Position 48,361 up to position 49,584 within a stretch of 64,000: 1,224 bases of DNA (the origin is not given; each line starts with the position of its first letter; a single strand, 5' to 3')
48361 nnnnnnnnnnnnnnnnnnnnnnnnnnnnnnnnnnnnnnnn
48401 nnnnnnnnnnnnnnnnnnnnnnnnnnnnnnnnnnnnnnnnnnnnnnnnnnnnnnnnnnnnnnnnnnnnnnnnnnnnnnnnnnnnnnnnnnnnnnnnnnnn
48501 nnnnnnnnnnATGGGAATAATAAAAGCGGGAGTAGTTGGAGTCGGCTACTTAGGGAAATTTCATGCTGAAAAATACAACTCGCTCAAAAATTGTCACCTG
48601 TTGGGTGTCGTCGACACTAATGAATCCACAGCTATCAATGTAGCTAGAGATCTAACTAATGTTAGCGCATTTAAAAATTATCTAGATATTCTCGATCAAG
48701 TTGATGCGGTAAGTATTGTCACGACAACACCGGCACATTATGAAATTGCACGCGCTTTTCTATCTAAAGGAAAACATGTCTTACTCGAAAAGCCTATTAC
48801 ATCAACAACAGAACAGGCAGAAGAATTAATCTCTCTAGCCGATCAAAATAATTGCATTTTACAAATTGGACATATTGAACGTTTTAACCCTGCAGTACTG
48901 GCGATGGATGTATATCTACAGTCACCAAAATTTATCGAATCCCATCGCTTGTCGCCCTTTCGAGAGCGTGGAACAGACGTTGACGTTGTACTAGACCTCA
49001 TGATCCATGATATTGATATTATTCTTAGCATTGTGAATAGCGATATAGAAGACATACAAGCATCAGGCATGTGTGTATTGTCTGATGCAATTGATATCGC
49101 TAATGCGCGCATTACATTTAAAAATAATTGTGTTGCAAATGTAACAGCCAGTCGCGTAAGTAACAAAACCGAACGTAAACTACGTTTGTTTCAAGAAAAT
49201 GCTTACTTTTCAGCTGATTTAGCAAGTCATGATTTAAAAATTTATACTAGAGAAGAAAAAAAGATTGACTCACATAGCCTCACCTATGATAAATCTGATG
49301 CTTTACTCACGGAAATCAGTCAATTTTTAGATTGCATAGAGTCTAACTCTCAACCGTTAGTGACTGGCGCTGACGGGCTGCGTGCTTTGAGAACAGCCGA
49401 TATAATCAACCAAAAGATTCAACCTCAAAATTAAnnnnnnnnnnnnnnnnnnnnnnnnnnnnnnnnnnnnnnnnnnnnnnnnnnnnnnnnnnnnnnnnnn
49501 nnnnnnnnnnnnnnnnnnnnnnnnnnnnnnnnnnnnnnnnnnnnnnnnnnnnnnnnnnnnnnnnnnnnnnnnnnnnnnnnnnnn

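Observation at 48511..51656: gnnA-gnnB pair fused to an inverted lpxB: genomic signature of 2,3-diamino-2,3-dideoxyglucose (GlcN3N) lipid A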

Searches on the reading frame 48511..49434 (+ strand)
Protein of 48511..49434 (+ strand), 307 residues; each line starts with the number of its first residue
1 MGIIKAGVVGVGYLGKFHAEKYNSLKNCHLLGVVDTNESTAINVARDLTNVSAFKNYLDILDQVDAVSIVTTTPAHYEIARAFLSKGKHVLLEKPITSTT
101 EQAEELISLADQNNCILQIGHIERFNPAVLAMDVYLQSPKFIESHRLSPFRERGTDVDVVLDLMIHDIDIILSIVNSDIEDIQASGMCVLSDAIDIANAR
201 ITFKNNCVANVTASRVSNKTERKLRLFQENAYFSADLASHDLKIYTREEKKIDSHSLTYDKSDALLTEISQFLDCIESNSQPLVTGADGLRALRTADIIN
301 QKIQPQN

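Call 5: search_protein_families(library=ncbifam, proteins=[window:48511-49434:+], max_evalue=0.00001)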
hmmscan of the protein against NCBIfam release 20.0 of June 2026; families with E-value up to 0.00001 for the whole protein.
window:48511-49434:+ (307 aa): 9 families
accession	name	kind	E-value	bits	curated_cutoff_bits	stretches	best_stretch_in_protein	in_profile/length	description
NF040723.1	UDP-GlcNAcDh_Arch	equivalog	3.4e-62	210.7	450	1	4-296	1-294/302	UDP-N-acetylglucosamine 3-dehydrogenase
TIGR04380.1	myo_inos_iolG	equivalog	9.9e-35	120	355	1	4-303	2-323/330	inositol 2-dehydrogenase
NF052679.1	InsChiInosDhIolG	equivalog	2.5e-16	59.6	540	1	4-184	3-194/343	bifunctional inositol 2-dehydrogenase/D-chiro-inositol 1-dehydrogenase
NF008607.0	PRK11579.1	subfamily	4.1e-16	58.9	330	1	4-139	5-140/346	oxidoreductase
NF041392.1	XylDh_Gfo6_Halo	equivalog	2.8e-15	55.9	350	1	7-130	20-149/350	D-xylose 1-dehydrogenase Gfo6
NF052479.1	LevoglcsnDh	equivalog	2.4e-12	46.2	650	1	4-136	4-146/386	levoglucosan dehydrogenase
NF058561.1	BT_2158_fam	equivalog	2.3e-10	39.7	750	1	8-143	38-176/487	glycoside 3-dehydrogenase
NF007574.0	PRK10206.1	equivalog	7.5e-10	38.4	352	1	61-141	61-143/345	oxidoreductase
NF058563.1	BT_2159_fam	equivalog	1.2e-09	37.6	650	1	4-117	1-116/350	disaccharide 3-dehydrogenase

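Call 6: search_protein_families(library=pfam, proteins=[window:48511-49434:+], max_evalue=0.00001)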
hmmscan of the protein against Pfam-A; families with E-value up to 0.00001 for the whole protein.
window:48511-49434:+ (307 aa): 3 families
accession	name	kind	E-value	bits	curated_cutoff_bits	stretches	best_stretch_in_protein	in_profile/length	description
PF01408.29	GFO_IDH_MocA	-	1.9e-28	100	24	1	4-121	1-120/120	Oxidoreductase family, NAD-binding Rossmann fold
PF22725.1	GFO_IDH_MocA_C3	-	3.9e-08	33.8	27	1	156-229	42-119/124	GFO/IDH/MocA C-terminal domain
PF02894.22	GFO_IDH_MocA_C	-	4.2e-06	27.2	22.9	1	159-304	42-211/218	Oxidoreductase family, C-terminal alpha/beta domain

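Call 7: find_homologous_proteins(query=window:48511-49434:+, max_evalue=1e-20)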
Query window:48511-49434:+ (307 aa): 8000 proteins with E <= 1e-20 among 8000 candidates; the best 120 are listed.
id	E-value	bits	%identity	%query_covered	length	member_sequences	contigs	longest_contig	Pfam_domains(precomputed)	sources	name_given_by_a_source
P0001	1.2e-195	666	100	100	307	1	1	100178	PF01408.29,PF22725.2,PF02894.23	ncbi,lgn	ncbi:MAG: Gfo/Idh/MocA family oxidoreductase [Pseudomonadota bacterium]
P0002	1.4e-156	538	81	100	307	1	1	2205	PF01408.29,PF22725.2,PF02894.23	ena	-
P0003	1.1e-152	525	79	100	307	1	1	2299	PF01408.29,PF22725.2,PF02894.23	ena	-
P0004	1.7e-147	508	77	100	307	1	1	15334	PF01408.29,PF22725.2,PF02894.23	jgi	jgi:predicted dehydrogenase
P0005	3.4e-145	501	76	100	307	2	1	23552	PF01408.29,PF22725.2,PF02894.23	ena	-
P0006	2.5e-144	498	76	100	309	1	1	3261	PF01408.29,PF22725.2,PF02894.23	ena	-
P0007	2.0e-143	495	76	100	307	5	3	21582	PF01408.29,PF22725.2,PF02894.23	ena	-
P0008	6.0e-143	493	75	100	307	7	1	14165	PF01408.29,PF22725.2,PF02894.23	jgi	jgi:predicted dehydrogenase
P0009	1.3e-138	479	72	100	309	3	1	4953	PF01408.29,PF22725.2,PF02894.23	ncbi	-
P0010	1.8e-135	469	72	100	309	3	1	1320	PF01408.29,PF22725.2,PF02894.23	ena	-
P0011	4.4e-135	467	71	100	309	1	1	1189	PF01408.29,PF22725.2,PF02894.23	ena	-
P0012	8.7e-135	466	70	100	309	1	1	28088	PF01408.29,PF22725.2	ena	-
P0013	2.0e-133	462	70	100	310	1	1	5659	PF01408.29,PF22725.2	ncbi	-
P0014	2.4e-133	462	70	100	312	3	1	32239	PF01408.29,PF22725.2,PF03447.23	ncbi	-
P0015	4.7e-133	461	70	100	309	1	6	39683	PF01408.29,PF22725.2,PF02894.23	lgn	-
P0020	2.1e-132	459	71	100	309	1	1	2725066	PF01408.29,PF22725.2,PF02894.23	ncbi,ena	-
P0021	2.6e-132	458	69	100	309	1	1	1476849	PF01408.29,PF22725.2,PF02894.23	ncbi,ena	-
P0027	2.7e-131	455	69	100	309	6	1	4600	PF01408.29,PF22725.2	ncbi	-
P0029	6.9e-131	454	69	100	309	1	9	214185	PF01408.29,PF22725.2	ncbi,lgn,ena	-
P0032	7.9e-131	454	68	100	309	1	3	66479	PF01408.29,PF22725.2,PF03447.23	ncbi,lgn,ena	-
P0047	9.4e-129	447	67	100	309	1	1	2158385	PF01408.29,PF22725.2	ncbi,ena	-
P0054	5.5e-128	444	66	100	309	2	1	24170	PF01408.29,PF22725.2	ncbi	-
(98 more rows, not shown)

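Call 8: search_solved_structures(query=window:48511-49434:+, max_evalue=1e-10, show_alignments=1)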
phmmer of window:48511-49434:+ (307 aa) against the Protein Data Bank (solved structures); distinct sequences matched with E-value up to 1e-10: 22.
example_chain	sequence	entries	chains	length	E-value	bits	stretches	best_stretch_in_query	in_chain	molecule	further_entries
7bvj_A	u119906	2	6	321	2.1e-61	210.9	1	4-296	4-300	Oxidoreductase, NAD-binding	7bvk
3ezy_A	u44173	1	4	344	1.1e-17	67.5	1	4-294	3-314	Dehydrogenase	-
3uuw_A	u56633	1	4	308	1.7e-17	66.9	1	4-299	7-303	Putative oxidoreductase with NAD(P)-binding Rossmann-fold domain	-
3mz0_A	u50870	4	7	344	1.2e-14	57.5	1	4-184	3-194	Inositol 2-dehydrogenase/D-chiro-inositol 3-dehydrogenase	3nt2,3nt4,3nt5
4l8v_A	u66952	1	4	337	7.8e-14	54.9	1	4-184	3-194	Inositol 2-dehydrogenase/D-chiro-inositol 3-dehydrogenase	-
4l9r_A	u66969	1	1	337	7.9e-14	54.9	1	4-184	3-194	Inositol 2-dehydrogenase/D-chiro-inositol 3-dehydrogenase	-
3nto_A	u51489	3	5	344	1.2e-13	54.3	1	4-184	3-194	Inositol 2-dehydrogenase/D-chiro-inositol 3-dehydrogenase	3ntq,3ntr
3e18_A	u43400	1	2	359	1.9e-13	53.6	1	8-213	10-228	oxidoreductase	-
4hkt_A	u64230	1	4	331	6.5e-13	51.9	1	4-300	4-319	Inositol 2-dehydrogenase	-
4n54_A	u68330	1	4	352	8.7e-13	51.5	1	4-299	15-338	Inositol dehydrogenase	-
4mkx_A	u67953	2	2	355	8.9e-13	51.4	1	4-299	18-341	Inositol dehydrogenase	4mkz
3cea_A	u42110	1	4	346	1.7e-12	50.5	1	4-301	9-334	Myo-inositol 2-dehydrogenase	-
6jw6_A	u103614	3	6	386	3.5e-12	49.5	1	4-127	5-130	Dehydrogenase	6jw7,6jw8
3e82_A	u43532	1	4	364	4.5e-12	49.1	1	4-133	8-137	Putative oxidoreductase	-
4mie_A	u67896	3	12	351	5.7e-12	48.8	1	3-299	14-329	Inositol 2-dehydrogenase/D-chiro-inositol 3-dehydrogenase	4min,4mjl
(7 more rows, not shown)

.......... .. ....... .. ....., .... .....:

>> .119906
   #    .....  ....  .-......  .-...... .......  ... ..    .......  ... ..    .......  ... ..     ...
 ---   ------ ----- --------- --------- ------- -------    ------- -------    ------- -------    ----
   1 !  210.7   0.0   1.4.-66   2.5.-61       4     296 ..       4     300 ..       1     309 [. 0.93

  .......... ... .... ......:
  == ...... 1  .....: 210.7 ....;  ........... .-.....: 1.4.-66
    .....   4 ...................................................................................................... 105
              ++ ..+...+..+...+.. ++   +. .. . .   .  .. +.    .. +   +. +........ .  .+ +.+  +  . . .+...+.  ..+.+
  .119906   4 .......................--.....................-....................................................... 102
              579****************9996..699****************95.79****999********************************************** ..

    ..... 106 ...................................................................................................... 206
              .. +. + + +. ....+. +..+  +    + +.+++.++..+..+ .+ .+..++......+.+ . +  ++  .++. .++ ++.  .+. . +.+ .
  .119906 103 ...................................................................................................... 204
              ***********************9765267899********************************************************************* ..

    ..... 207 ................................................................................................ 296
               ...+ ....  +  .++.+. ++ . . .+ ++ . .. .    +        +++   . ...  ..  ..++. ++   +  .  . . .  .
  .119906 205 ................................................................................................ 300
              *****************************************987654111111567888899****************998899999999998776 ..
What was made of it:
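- On GnnA (UDP-GlcNAc 3''-dehydrogenase, Gfo/Idh/MocA): 7bvj scores 2e-61 (211 bits) and the next PDB hit scores 1e-17 (call 8).
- The Rossmann, EKP and D-x3-H motifs are conserved in that alignment (call 8).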

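Call 10: find_related_loci(query=window:48511-49434:+, collection=genome_contigs, flank=8000)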
Query window:48511-49434:+ (307 aa) in genome_contigs; peptide patterns used: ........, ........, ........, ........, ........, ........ (x = any residue, [..] = any of these).
600 stretches matched a pattern (row limit reached: there are more); 592 encode a relative of the query (tblastn E <= 1e-3); the best 80 are kept; 80 distinct loci.
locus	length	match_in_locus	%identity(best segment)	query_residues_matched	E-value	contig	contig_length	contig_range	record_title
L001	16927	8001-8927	55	4-307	2e-106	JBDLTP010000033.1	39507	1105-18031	MAG: Pseudomonadota bacterium isolate lewisrun_2019_sw_WHONDRS-S19S_0014_B_bin.22 scaffold_670379, whole genome shotgun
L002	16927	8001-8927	55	1-304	2e-105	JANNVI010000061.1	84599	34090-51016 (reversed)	MAG: Gammaproteobacteria bacterium isolate VAR_34_metabat_508 VAR_34_k141_2212078, whole genome shotgun sequence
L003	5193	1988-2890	56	1-296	3e-105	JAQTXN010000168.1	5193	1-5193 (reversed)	MAG: Methylococcales bacterium isolate STC_14 NODE_47035_length_5193_cov_3.753257_Sandtown_C, whole genome shotgun seque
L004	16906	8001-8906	55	1-296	2e-103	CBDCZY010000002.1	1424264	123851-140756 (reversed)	MAG: Methylococcales bacterium isolate 882889bd-b10d-485d-b87d-ebbccd635181 genome assembly, contig: contig_2, whole gen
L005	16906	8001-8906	54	1-296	2e-103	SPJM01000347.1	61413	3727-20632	MAG: Methylococcaceae bacterium isolate BinT2.0024_T3.008 contig_347, whole genome shotgun sequence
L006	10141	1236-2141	53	1-296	6e-103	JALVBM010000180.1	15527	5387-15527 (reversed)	MAG: Chromatiales bacterium isolate 134-614_maxbin2_scaf2bin.046 134-614_scaffold_1627_c1, whole genome shotgun sequence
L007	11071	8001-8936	55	1-307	2e-104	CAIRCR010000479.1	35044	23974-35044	MAG: uncultured proteobacterium isolate KT_bin-2439 genome assembly, contig: bin-2439:479/552, whole genome shotgun sequ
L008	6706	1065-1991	54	1-303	1e-102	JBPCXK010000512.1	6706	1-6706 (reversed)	MAG: Gammaproteobacteria bacterium isolate MAG_seacave_114 S1Ck127_2701748, whole genome shotgun sequence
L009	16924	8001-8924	55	4-301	3e-102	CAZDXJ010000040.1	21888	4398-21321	MAG TPA_asm: uncultured Methylococcaceae bacterium isolate SRP216583_co2_184 genome assembly, contig: NODE_1618_length_2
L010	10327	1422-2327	52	1-296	8e-102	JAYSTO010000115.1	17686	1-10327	MAG: Gammaproteobacteria bacterium isolate GFS_12468 GFS_12468_114, whole genome shotgun sequence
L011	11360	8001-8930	51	1-304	1e-101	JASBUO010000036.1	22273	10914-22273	MAG: Gammaproteobacteria bacterium isolate BWSM_73 k141_82030, whole genome shotgun sequence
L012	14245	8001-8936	53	1-307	2e-101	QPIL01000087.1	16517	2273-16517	MAG: Methylococcales symbiont of Iophon sp. n. MRB-2018 isolate M1 NODE_37_length_16517_cov_9.8421_ID_73, whole genome s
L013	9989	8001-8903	54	1-296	5e-101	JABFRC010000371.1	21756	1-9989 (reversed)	MAG: Methylococcaceae bacterium isolate P-RSF-IL-13 seq_815, whole genome shotgun sequence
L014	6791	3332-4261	53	1-304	2e-100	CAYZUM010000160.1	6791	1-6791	MAG TPA_asm: uncultured Methylomonas sp. isolate binchicken_co53_137 genome assembly, contig: NODE_8372_length_6791_cov_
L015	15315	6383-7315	52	1-306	3e-100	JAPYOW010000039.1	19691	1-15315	MAG: Methylococcaceae bacterium isolate MOW.metabat2.37_sub MOW_2348_length_19691_cov_57.915665, whole genome shotgun se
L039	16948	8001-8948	51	1-304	4e-96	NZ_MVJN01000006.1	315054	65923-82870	Legionella quinlivanii strain ID143958 Contig_6, whole genome shotgun sequence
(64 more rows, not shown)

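Call 27: find_encoding_contigs(protein=P0001, flank=10000, max_places=2)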
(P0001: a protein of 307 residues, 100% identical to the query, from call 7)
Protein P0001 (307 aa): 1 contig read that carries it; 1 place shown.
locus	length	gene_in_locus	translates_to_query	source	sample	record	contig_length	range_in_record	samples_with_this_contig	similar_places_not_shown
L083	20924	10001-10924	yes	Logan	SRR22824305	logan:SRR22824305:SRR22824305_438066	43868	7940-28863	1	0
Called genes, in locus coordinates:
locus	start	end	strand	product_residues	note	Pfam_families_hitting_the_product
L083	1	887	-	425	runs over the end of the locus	PF03952:Enolase_N, PF00113:Enolase_C, PF13378:MR_MLE_C (weak)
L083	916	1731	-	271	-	PF00793:DAHP_synth_1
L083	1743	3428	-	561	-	PF06418:CTP_synth_N, PF00117:GATase, PF07722:Peptidase_C26 (faint)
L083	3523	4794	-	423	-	PF01171:ATP_bind_3, PF09179:TilS, PF11734:TilS_C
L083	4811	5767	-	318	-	PF03255:ACCA, PF01039:Carboxyl_trans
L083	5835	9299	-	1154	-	PF02811:PHP, PF07733:DNA_pol3_alpha, PF17657:DNA_pol3_finger, PF14579:HHH_6, PF01336:tRNA_anti-codon, PF20914:DNA_pol_IIIA_C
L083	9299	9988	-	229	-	PF01351:RNase_HII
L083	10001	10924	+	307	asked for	PF01408:GFO_IDH_MocA, PF22725:GFO_IDH_MocA_C3, PF02894:GFO_IDH_MocA_C (weak)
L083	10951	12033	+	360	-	PF00155:Aminotran_1_2, PF01041:DegT_DnrJ_EryC1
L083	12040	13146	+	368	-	PF02684:LpxB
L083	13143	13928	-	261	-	PF00132:Hexapep (weak), PF25084:LbH_EIF2B (faint), PF25087:GMPPB_C (faint), PF00132:Hexapep, PF13720:Acetyltransf_11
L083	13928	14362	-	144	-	PF22817:ApeP-like, PF07977:FabA, PF22818:ApeI-like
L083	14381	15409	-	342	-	PF04613:LpxD, PF25087:GMPPB_C, PF25084:LbH_EIF2B (faint), PF00132:Hexapep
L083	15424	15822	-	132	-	PF03938:OmpH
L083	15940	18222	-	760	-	PF07244:POTRA, PF08479:POTRA_2 (faint), PF07244:POTRA, PF01103:Omp85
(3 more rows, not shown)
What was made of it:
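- Checked: A later ATG at 49461, used by one gene caller (call 27), is unlikely.
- The neighbours are housekeeping lpx, bamA and dnaE genes (calls 5, 27). Nothing between dnaE and bamA resembles wbpA, wbpD or wbpI (calls 5, 27).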

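Call 28: find_encoding_contigs(protein=P0020, flank=10000, max_places=1)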
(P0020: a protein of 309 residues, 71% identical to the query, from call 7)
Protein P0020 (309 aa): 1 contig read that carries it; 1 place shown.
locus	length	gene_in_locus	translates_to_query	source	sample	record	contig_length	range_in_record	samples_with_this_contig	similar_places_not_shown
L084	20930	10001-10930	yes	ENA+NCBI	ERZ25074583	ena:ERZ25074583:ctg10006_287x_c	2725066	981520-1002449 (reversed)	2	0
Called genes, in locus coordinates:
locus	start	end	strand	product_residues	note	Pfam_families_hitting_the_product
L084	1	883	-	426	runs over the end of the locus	PF03952:Enolase_N, PF00113:Enolase_C, PF13378:MR_MLE_C (weak)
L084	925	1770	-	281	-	PF00793:DAHP_synth_1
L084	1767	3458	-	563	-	PF06418:CTP_synth_N, PF00117:GATase, PF07722:Peptidase_C26 (weak)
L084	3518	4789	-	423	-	PF01171:ATP_bind_3, PF09179:TilS, PF11734:TilS_C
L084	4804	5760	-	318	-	PF03255:ACCA, PF01039:Carboxyl_trans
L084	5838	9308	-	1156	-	PF02811:PHP, PF07733:DNA_pol3_alpha, PF17657:DNA_pol3_finger, PF14579:HHH_6, PF01336:tRNA_anti-codon, PF20914:DNA_pol_IIIA_C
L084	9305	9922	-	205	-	PF01351:RNase_HII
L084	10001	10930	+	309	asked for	PF01408:GFO_IDH_MocA, PF22725:GFO_IDH_MocA_C3, PF02894:GFO_IDH_MocA_C (weak)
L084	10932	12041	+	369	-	PF00155:Aminotran_1_2, PF00266:Aminotran_5 (weak), PF01041:DegT_DnrJ_EryC1, PF01053:Cys_Met_Meta_PP (weak), PF01212:Beta_elim_lyase (weak)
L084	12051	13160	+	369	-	PF02684:LpxB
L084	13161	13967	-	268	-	PF25084:LbH_EIF2B (faint), PF25087:GMPPB_C, PF00132:Hexapep, PF13720:Acetyltransf_11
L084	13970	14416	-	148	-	PF22817:ApeP-like, PF07977:FabA, PF22818:ApeI-like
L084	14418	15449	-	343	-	PF04613:LpxD, PF00132:Hexapep (weak), PF25087:GMPPB_C, PF00132:Hexapep (weak), PF14602:Hexapep_2 (faint), PF00132:Hexapep (weak), PF25084:LbH_EIF2B (weak)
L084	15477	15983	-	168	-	PF03938:OmpH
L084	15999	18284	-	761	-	PF07244:POTRA, PF08479:POTRA_2 (faint), PF07244:POTRA, PF01103:Omp85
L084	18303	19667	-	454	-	PF02163:Peptidase_M50, PF00595:PDZ (weak), PF17820:PDZ_6 (weak), PF13180:PDZ_2 (weak), PF17820:PDZ_6 (weak)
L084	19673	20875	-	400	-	PF02670:DXP_reductoisom, PF08436:DXP_redisom_C, PF13288:DXPR_C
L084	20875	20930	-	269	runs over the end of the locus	PF01148:CTP_transf_1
